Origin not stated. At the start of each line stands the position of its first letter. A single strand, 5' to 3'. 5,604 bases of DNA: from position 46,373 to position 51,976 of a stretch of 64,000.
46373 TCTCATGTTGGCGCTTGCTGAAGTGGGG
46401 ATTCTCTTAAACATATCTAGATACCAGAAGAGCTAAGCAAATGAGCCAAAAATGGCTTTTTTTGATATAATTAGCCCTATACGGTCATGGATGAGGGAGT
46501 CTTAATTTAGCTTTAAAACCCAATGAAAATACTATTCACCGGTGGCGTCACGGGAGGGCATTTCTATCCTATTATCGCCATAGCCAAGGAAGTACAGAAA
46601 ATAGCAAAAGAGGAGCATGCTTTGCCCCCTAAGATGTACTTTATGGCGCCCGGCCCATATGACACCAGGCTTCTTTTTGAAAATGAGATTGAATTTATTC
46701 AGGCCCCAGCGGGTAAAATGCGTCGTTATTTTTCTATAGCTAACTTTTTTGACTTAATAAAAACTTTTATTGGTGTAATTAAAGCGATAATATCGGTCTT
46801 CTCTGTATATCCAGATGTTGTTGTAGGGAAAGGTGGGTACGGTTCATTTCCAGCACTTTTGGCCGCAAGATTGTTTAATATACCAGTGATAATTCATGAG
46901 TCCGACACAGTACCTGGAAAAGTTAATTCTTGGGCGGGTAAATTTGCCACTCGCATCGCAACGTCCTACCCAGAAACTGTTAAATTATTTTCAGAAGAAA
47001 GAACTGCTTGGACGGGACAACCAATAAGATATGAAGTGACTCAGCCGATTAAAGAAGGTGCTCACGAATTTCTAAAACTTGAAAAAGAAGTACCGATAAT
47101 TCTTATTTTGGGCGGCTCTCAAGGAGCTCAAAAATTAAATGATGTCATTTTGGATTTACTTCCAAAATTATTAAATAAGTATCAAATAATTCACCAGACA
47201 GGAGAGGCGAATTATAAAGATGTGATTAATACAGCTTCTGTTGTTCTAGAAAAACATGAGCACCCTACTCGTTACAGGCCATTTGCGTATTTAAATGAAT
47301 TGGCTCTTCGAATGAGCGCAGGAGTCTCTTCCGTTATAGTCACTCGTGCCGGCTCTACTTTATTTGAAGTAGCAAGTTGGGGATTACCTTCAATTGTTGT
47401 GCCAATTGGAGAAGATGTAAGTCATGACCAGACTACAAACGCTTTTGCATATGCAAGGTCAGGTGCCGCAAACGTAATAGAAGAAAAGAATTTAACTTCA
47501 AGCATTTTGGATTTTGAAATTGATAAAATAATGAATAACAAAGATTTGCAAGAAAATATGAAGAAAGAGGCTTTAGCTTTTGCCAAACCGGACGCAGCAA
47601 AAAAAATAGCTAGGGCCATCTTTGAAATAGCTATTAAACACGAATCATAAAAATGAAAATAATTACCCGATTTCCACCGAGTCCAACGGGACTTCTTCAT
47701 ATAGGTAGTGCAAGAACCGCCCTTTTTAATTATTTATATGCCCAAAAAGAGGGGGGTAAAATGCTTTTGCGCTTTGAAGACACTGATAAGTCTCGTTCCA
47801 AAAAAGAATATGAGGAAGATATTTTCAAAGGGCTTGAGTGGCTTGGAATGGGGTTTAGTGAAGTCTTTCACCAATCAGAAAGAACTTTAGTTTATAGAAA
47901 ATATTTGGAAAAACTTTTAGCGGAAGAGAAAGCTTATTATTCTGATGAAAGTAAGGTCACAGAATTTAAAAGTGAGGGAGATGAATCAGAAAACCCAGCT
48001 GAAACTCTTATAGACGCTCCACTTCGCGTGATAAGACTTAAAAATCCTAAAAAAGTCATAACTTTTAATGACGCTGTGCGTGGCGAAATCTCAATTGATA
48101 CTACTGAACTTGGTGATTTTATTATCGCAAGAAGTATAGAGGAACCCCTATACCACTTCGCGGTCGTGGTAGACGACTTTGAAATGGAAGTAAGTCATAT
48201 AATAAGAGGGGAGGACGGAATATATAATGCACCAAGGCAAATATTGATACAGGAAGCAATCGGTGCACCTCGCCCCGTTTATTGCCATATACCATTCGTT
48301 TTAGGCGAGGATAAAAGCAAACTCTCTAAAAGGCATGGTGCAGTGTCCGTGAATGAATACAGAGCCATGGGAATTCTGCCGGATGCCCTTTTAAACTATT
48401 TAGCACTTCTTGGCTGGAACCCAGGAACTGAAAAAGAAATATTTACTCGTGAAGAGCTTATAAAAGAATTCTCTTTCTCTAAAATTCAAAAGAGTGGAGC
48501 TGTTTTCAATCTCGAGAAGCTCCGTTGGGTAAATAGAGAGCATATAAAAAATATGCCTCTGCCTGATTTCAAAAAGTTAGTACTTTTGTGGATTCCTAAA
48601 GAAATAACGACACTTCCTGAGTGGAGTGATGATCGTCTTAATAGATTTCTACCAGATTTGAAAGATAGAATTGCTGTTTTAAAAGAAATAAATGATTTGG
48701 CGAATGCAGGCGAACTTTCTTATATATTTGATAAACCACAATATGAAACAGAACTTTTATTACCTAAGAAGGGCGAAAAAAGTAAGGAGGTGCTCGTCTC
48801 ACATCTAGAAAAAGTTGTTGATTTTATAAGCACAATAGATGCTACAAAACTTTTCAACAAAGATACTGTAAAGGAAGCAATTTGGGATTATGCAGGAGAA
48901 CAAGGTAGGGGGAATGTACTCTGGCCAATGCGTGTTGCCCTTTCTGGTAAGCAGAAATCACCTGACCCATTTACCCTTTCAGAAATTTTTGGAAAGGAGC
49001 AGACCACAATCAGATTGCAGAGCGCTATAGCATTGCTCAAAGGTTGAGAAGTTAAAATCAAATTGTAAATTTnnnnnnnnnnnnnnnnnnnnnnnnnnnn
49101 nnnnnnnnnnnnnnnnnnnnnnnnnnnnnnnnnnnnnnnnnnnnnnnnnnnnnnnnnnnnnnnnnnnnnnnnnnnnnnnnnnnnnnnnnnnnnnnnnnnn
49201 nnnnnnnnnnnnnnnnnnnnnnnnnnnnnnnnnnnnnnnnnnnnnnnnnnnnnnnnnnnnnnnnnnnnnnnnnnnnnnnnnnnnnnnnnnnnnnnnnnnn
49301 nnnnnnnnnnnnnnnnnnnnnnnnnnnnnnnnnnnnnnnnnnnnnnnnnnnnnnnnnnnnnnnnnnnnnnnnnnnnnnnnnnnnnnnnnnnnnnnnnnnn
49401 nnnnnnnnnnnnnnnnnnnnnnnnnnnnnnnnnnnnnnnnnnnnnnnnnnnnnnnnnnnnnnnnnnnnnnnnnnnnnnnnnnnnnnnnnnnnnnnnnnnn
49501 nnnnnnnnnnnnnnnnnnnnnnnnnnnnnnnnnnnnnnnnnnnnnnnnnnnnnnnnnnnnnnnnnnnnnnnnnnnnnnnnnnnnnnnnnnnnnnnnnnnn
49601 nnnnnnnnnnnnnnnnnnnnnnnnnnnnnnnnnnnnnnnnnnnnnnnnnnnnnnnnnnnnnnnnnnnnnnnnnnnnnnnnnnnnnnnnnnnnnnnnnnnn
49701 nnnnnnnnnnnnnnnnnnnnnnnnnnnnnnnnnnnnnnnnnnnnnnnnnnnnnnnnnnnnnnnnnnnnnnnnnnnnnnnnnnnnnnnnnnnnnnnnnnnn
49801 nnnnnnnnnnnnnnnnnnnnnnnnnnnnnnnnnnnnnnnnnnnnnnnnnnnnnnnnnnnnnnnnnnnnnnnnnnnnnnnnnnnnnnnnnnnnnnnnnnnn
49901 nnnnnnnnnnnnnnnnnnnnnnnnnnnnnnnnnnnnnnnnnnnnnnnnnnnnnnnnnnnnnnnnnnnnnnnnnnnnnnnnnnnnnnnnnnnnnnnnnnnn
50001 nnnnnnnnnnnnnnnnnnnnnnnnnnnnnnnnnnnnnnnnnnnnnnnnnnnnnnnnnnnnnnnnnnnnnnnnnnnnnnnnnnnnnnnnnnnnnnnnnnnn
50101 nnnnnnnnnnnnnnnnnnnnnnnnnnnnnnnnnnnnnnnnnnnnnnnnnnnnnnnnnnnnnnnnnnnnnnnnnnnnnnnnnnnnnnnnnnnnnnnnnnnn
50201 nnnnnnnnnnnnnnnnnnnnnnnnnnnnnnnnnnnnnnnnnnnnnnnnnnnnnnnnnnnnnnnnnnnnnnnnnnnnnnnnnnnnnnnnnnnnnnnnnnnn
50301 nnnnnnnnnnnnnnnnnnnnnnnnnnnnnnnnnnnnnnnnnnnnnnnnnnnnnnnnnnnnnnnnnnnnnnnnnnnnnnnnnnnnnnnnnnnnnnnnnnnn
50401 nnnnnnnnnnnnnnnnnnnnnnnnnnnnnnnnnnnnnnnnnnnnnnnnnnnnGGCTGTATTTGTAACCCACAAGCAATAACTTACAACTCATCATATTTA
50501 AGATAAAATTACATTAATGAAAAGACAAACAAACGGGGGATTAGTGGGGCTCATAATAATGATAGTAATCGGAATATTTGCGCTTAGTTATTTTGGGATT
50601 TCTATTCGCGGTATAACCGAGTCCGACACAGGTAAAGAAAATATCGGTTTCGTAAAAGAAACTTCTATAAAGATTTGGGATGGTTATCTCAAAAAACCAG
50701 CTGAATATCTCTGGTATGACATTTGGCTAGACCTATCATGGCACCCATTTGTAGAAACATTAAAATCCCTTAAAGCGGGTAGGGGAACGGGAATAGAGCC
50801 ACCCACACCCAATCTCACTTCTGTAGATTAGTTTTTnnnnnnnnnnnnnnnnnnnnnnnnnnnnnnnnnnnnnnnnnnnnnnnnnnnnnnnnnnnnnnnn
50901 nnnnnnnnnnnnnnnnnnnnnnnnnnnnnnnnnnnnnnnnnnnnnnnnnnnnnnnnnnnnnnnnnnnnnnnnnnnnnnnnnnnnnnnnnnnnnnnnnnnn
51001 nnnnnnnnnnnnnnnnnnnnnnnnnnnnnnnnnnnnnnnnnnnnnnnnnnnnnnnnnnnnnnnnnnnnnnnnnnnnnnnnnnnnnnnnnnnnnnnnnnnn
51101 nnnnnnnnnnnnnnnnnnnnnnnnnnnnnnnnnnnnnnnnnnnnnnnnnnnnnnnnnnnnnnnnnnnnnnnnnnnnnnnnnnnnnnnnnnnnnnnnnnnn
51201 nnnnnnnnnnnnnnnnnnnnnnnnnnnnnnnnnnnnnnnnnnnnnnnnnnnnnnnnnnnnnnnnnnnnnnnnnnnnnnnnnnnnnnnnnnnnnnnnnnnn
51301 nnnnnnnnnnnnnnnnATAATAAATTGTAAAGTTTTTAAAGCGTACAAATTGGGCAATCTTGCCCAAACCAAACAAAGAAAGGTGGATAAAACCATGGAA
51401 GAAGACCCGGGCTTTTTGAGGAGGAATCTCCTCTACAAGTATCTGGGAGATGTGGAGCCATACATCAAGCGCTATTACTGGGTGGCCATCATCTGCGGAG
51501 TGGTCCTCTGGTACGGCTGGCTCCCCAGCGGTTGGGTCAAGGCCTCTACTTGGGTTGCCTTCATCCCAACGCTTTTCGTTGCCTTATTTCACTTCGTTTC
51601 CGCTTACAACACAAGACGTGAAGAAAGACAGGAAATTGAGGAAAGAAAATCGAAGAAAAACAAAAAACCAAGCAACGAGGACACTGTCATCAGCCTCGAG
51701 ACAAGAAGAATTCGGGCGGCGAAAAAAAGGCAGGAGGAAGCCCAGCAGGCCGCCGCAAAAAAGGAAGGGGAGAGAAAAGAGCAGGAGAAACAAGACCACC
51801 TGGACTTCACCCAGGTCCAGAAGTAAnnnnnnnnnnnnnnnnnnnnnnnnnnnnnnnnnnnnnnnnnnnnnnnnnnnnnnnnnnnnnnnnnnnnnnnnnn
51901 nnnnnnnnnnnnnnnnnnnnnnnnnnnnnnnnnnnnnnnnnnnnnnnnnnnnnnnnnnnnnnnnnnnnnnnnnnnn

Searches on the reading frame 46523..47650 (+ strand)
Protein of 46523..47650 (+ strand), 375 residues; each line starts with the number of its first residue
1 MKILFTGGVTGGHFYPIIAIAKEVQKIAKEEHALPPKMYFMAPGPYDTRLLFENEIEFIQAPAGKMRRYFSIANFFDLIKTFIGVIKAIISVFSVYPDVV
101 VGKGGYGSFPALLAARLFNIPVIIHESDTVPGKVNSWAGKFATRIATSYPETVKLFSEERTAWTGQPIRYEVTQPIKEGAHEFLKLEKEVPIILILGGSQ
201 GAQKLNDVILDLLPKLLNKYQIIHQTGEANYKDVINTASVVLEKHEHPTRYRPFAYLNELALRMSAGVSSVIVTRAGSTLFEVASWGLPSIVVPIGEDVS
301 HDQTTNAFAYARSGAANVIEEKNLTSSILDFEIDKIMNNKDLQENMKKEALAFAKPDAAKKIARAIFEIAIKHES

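Call 23: search_protein_families(library=ncbifam, proteins=[window:46523-47650:+], max_evalue=0.00001)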
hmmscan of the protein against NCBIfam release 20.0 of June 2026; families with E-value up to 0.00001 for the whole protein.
window:46523-47650:+ (375 aa): 3 families
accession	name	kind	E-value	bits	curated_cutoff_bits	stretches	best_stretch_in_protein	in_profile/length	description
TIGR01133.1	murG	equivalog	9.4e-68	228.8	250.25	1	1-366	6-353/353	undecaprenyldiphospho-muramoylpentapeptide beta-N-acetylglucosaminyltransferase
NF009102.0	PRK12446.1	equivalog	7.5e-59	199.4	339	1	2-349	3-336/352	undecaprenyldiphospho-muramoylpentapeptide beta-N-acetylglucosaminyltransferase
NF010135.0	PRK13609.1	equivalog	8e-12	44.8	500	1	158-368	169-367/388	diglucosyl diacylglycerol synthase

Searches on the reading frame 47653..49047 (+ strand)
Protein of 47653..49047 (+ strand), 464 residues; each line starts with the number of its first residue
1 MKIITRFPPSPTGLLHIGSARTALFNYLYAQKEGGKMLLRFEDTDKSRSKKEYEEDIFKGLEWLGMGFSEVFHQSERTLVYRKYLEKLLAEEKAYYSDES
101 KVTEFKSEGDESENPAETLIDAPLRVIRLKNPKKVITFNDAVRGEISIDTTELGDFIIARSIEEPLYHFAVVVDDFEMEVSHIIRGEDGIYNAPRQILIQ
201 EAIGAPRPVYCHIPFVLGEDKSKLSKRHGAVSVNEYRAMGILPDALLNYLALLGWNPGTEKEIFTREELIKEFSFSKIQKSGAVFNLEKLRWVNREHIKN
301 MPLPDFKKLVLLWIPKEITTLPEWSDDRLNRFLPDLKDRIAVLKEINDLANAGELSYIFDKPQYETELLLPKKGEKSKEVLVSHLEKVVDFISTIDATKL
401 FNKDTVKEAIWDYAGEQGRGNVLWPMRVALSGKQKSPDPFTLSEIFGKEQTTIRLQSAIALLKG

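Call 23: search_protein_families(library=ncbifam, proteins=[window:47653-49047:+], max_evalue=0.00001)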
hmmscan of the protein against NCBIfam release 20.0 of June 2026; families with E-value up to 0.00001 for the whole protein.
window:47653-49047:+ (464 aa): 10 families
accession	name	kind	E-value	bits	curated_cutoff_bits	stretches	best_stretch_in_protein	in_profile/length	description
TIGR00464.1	gltX_bact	equivalog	7.9e-127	424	289.95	1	2-458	1-467/470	glutamate--tRNA ligase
TIGR03838.1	queuosine_YadB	equivalog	9.3e-59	199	276.7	1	4-257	2-259/272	tRNA glutamyl-Q(34) synthetase GluQRS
NF004314.0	PRK05710.1-3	equivalog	2.3e-58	197.9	256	1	3-272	7-277/297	tRNA glutamyl-Q(34) synthetase GluQRS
NF004315.1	PRK05710.1-4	equivalog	5.9e-56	189.9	250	2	133-248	158-272/274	tRNA glutamyl-Q(34) synthetase GluQRS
NF004313.0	PRK05710.1-2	equivalog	1.3e-45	155.8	380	1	3-246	5-264/299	tRNA glutamyl-Q(34) synthetase GluQRS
NF004312.0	PRK05710.1-1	equivalog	9.8e-38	130.2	453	1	3-246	14-259/306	tRNA glutamyl-Q(34) synthetase GluQRS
NF003169.0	PRK04156.1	equivalog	8.8e-37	127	516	2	2-111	101-211/567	glutamate--tRNA ligase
TIGR00463.1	gltX_arch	equivalog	1.2e-32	113.1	401.75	1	2-226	93-332/560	glutamate--tRNA ligase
NF011291.0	PRK14703.1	equivalog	1.9e-17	62.8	681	1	2-100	31-130/769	glutamine--tRNA ligase/YqeY domain fusion protein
TIGR00440.1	glnS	equivalog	1.4e-15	57.2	425.8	1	4-108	2-106/524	glutamine--tRNA ligase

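Call 24: find_related_loci(query=window:47653-49047:+, collection=genome_contigs, flank=10000)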
Query window:47653-49047:+ (464 aa) in genome_contigs; peptide patterns used: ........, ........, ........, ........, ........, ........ (x = any residue, [..] = any of these).
171 stretches matched a pattern; 76 encode a relative of the query (tblastn E <= 1e-3); 75 distinct loci.
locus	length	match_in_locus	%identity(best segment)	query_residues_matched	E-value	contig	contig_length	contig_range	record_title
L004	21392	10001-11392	84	1-464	0e+0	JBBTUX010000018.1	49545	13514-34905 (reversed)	MAG: Patescibacteria group bacterium isolate H41-bin038_1 H41_bin038_1_000000000018, whole genome shotgun sequence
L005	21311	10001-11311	56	2-459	3e-166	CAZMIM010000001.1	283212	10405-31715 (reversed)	MAG TPA_asm: uncultured Candidatus Saccharibacteria bacterium isolate SRP334346_co1_199 genome assembly, contig: NODE_40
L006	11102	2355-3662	52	4-462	1e-153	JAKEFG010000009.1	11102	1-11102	MAG: Candidatus Wolfebacteria bacterium isolate PMV_2.61 PMV_2.61.k101_986223, whole genome shotgun sequence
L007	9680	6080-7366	51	3-462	4e-151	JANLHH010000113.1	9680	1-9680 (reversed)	MAG: Patescibacteria group bacterium isolate P6-12 k99_44397, whole genome shotgun sequence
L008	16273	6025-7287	52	3-459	2e-150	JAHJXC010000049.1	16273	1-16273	MAG: Patescibacteria group bacterium isolate UML_A.mb.14 UML_A.mb.14_k141_84209, whole genome shotgun sequence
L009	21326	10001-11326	51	2-458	2e-148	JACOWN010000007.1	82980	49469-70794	MAG: Parcubacteria group bacterium isolate NC_groundwater_127_Ag_B-0.1um_55_13 S3_GD2017_2_B1_scaffold_325, whole genome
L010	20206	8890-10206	53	2-459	5e-145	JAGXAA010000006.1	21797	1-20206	MAG: Patescibacteria group bacterium isolate REEB66 contig-150_2840, whole genome shotgun sequence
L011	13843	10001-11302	51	2-459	3e-144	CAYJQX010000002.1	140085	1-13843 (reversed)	MAG TPA_asm: uncultured Candidatus Saccharibacteria bacterium isolate ERP125453_co1_27 genome assembly, contig: NODE_41_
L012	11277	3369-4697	51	2-463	4e-144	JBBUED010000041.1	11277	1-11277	MAG: Patescibacteria group bacterium isolate H52-bin132_1 H52_bin132_1_000000000041, whole genome shotgun sequence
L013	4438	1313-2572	48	2-454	6e-145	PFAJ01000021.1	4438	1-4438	MAG: Candidatus Doudnabacteria bacterium CG10_big_fil_rev_8_21_14_0_10_41_10 CG10_8_21_14_0.10_scaffold_23273_c, whole g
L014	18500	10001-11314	51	2-458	3e-141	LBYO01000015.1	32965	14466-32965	MAG: Parcubacteria group bacterium GW2011_GWA1_40_21 UT90_C0015, whole genome shotgun sequence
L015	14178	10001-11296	49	2-462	1e-139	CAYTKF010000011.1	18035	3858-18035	MAG TPA_asm: uncultured Candidatus Saccharibacteria bacterium isolate binchicken_co191_187 genome assembly, contig: NODE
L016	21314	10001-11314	47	1-462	2e-139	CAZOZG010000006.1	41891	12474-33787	MAG TPA_asm: uncultured Candidatus Saccharibacteria bacterium isolate SRP273308_co1_18 genome assembly, contig: NODE_859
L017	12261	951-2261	51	2-462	2e-138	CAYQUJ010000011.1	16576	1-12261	MAG TPA_asm: uncultured Candidatus Saccharibacteria bacterium isolate SRP050083_co1_466 genome assembly, contig: NODE_14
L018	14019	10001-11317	49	3-462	6e-138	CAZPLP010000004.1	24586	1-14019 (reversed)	MAG TPA_asm: uncultured Candidatus Saccharibacteria bacterium isolate SRP284006_co1_182 genome assembly, contig: NODE_31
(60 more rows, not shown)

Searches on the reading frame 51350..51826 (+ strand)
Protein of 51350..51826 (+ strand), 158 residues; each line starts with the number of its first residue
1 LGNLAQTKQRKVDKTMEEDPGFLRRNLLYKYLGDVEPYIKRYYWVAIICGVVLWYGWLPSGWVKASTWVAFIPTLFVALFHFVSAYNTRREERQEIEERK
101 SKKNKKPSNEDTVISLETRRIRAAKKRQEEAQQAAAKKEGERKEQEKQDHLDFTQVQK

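Call 12: search_protein_families(library=pfam, proteins=[window:51350-51826:+], max_evalue=0.1)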
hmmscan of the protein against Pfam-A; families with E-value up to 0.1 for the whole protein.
window:51350-51826:+ (158 aa): 4 families
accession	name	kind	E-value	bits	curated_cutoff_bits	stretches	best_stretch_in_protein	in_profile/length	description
PF00487.30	FA_desaturase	-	0.009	16.2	29.7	1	39-85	134-184/253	Fatty acid desaturase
PF14110.11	DUF4282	-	0.012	16.6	27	1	39-83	13-58/86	Domain of unknown function (DUF4282)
PF02487.23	CLN3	-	0.017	14.6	31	1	68-139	150-210/395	CLN3 protein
PF11377.13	DUF3180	-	0.058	14.1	28.4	1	45-95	4-55/135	Protein of unknown function (DUF3180)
